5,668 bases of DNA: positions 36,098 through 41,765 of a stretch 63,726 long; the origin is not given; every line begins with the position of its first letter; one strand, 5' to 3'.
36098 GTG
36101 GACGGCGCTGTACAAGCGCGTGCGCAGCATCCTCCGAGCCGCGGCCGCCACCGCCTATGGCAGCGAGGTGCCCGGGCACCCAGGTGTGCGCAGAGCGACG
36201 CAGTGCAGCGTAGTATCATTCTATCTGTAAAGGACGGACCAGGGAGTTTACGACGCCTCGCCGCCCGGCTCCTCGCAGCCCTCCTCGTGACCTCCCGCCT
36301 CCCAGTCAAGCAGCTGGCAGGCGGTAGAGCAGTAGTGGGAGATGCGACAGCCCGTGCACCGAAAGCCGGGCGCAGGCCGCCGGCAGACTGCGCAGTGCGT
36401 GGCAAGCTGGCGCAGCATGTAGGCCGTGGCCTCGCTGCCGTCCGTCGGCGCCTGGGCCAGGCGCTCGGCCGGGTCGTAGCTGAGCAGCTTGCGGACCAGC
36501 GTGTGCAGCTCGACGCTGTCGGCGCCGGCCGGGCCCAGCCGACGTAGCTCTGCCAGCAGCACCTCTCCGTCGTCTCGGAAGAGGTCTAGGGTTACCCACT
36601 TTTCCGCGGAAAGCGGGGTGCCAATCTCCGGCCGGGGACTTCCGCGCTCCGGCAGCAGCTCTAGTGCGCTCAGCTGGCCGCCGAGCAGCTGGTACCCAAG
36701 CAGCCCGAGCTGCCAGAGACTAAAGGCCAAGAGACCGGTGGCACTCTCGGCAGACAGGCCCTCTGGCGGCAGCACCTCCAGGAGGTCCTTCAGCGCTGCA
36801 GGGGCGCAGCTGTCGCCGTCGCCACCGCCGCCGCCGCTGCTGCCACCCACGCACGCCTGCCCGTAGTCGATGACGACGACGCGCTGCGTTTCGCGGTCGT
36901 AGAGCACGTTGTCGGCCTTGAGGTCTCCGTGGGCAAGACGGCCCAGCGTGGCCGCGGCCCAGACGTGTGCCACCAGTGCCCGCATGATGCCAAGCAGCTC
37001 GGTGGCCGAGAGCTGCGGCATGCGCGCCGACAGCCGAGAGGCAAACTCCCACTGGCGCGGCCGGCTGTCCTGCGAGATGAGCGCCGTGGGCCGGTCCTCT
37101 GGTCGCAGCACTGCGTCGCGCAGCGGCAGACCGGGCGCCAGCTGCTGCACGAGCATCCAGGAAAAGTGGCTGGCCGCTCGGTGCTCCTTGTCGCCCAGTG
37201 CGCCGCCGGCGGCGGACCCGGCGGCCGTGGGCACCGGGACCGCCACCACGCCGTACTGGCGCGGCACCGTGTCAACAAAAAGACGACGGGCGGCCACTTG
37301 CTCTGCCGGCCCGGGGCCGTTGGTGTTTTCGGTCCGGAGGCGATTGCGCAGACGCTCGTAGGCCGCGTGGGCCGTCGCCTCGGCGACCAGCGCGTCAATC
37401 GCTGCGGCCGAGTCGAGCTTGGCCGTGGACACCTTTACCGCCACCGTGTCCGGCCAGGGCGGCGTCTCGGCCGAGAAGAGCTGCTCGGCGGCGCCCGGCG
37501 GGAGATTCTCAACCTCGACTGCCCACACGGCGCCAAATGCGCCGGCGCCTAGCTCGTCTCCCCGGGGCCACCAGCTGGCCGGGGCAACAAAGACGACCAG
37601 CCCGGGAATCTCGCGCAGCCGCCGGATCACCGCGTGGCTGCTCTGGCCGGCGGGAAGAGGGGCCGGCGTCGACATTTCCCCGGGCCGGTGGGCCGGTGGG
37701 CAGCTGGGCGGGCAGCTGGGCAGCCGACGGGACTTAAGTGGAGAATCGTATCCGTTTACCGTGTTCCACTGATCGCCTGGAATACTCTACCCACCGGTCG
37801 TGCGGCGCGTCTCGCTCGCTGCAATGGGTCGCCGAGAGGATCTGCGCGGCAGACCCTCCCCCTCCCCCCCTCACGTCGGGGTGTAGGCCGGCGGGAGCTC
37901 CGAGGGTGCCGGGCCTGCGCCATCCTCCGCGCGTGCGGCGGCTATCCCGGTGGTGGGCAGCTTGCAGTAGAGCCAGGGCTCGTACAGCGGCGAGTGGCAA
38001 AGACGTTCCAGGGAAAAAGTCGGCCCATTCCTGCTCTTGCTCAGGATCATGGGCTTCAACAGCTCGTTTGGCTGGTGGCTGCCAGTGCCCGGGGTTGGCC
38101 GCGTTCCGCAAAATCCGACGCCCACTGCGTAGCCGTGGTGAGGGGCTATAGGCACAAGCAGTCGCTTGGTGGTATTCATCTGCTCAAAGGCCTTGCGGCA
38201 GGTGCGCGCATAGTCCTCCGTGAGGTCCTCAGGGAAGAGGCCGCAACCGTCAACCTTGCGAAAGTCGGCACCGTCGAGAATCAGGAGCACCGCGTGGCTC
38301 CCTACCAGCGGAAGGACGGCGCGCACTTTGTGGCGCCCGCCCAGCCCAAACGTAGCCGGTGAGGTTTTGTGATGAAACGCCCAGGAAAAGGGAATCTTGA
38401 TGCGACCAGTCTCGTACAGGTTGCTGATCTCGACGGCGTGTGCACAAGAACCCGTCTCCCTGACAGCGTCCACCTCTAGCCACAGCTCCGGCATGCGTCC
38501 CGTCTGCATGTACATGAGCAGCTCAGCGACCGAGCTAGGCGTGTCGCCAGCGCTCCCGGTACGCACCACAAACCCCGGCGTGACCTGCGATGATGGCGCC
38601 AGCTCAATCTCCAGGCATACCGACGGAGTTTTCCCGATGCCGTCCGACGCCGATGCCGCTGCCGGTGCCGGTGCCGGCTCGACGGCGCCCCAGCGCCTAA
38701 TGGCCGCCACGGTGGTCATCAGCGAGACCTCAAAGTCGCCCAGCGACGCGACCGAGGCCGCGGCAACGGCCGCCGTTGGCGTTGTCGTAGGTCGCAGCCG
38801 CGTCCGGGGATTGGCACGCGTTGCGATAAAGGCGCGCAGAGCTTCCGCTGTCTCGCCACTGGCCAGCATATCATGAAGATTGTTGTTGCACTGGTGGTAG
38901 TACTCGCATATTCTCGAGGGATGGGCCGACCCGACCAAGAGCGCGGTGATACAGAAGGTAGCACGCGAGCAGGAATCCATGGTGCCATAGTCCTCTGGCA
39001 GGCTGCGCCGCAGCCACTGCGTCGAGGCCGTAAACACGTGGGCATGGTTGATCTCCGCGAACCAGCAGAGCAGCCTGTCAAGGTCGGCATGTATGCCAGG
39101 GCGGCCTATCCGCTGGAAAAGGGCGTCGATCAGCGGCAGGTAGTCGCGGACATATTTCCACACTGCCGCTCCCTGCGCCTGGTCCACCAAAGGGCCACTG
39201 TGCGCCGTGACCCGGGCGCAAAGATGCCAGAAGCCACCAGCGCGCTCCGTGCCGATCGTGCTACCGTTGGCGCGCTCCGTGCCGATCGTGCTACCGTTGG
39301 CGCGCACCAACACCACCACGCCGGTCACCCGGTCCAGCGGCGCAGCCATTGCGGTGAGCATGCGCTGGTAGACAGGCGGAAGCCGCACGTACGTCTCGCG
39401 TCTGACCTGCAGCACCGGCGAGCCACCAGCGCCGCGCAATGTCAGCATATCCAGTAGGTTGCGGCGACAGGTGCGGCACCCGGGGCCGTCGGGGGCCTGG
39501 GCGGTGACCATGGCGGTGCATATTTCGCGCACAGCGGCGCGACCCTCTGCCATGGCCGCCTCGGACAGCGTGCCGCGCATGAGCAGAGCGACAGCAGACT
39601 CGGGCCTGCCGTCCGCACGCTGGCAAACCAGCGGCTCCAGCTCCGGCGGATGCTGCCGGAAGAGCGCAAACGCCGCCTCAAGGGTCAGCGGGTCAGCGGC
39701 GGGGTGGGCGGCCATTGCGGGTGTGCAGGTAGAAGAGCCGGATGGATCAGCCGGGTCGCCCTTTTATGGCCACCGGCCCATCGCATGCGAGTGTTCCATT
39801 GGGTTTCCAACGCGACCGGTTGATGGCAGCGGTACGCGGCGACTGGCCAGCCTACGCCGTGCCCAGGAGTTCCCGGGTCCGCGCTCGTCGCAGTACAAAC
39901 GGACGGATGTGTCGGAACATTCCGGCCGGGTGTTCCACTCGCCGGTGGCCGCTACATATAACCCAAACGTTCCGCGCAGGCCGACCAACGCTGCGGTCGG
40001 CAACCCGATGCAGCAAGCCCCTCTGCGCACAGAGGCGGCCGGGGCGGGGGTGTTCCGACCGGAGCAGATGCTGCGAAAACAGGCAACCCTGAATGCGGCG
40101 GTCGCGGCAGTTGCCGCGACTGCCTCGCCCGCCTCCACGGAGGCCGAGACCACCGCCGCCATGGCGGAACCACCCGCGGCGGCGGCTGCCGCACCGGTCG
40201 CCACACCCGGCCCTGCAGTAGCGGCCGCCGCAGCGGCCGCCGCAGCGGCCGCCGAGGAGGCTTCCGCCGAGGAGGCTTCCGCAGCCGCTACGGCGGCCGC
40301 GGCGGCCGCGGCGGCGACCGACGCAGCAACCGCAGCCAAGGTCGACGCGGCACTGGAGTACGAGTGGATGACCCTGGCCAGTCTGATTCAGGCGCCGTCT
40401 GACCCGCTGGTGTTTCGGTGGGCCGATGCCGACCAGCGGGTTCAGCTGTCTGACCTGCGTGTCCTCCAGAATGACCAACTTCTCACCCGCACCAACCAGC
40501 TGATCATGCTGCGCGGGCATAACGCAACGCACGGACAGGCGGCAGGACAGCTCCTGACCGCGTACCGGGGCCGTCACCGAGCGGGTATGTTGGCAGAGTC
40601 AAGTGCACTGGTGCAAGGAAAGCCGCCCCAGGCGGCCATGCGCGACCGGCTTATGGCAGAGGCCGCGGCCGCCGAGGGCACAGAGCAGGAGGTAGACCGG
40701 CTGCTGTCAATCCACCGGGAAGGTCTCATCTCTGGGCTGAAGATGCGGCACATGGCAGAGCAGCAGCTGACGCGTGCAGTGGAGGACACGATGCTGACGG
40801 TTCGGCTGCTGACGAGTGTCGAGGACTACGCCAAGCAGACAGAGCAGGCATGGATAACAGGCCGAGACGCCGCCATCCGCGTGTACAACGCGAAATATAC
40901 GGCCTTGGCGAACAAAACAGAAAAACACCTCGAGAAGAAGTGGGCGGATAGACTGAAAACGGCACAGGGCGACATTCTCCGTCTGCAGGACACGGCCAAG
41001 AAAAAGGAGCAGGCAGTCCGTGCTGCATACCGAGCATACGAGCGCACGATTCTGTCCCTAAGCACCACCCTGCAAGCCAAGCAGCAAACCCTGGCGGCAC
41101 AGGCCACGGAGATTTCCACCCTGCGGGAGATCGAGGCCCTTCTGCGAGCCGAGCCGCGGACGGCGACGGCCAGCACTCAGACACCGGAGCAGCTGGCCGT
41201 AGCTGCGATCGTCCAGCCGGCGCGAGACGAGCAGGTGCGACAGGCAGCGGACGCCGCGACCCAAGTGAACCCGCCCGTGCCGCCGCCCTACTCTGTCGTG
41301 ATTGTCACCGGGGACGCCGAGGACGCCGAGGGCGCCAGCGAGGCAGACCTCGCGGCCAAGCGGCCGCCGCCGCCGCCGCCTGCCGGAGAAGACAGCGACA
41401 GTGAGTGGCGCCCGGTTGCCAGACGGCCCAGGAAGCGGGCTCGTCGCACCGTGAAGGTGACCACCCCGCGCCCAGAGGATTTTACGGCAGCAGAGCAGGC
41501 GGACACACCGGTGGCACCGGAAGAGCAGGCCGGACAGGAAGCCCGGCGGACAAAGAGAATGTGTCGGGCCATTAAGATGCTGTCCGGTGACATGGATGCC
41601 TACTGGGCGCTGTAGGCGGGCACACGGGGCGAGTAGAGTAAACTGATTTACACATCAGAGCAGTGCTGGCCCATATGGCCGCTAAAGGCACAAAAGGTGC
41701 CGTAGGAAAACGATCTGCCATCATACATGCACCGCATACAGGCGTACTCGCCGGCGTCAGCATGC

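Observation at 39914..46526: A perfect dimeric heat-shock-element-like palindrome, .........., recurs in promoter spacers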

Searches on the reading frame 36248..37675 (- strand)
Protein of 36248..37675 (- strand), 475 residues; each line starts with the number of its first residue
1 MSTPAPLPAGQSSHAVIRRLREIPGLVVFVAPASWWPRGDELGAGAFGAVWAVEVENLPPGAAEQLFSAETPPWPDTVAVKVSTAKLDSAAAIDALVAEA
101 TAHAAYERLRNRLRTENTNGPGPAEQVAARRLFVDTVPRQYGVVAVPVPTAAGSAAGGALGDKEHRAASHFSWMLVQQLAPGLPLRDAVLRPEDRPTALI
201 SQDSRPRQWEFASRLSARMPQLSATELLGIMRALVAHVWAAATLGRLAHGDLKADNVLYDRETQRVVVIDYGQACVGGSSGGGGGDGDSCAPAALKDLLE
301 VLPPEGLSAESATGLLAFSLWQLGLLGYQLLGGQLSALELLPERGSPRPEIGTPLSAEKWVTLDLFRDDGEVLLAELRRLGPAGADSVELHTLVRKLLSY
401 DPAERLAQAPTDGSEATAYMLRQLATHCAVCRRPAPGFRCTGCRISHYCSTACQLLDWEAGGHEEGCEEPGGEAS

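Call 37: search_protein_families(library=pfam, proteins=[window:36248-37675:-], max_evalue=0.01)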
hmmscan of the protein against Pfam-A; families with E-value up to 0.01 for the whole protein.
window:36248-37675:- (475 aa): 5 families
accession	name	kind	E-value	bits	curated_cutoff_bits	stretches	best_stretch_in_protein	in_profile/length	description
PF01753.24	zf-MYND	-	3.4e-07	30.6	22.7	1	428-467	1-39/39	MYND finger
PF01636.29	APH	-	4.6e-06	27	23.2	1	199-277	115-200/239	Phosphotransferase enzyme family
PF00069.31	Pkinase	-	0.00011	22.1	31.7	1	247-406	119-252/263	Protein kinase domain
PF01163.29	RIO1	-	0.00091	19.3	22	1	219-274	95-151/187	RIO domain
PF19974.5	TCAD9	-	0.002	17.8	40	1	246-273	298-323/429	Ternary complex associated domain 9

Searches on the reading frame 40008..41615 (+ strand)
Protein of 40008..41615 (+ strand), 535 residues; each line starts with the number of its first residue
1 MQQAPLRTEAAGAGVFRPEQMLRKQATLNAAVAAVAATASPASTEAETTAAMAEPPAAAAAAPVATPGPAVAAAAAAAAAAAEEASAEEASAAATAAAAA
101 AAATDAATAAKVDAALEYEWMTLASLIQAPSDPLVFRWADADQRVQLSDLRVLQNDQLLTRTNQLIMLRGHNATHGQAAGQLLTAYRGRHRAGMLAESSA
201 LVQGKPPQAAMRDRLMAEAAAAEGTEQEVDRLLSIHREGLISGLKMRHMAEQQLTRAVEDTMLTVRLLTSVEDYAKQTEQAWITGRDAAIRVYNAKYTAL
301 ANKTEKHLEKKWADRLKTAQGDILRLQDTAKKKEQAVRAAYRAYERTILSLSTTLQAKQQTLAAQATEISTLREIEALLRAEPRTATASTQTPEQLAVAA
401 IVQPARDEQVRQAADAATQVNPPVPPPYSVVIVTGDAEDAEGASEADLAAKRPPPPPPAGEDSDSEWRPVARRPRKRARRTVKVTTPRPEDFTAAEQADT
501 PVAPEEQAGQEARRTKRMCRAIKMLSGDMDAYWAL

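Call 78: search_protein_families(library=pfam, proteins=[window:40008-41615:+], max_evalue=0.1)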
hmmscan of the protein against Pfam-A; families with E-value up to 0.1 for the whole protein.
window:40008-41615:+ (535 aa): 1 family
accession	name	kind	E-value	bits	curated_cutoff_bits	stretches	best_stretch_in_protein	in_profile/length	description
PF21636.2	PPP1R21_C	-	0.059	13.8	27.3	0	295-373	89-156/160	Protein phosphatase 1 regulatory subunit 21, C-terminal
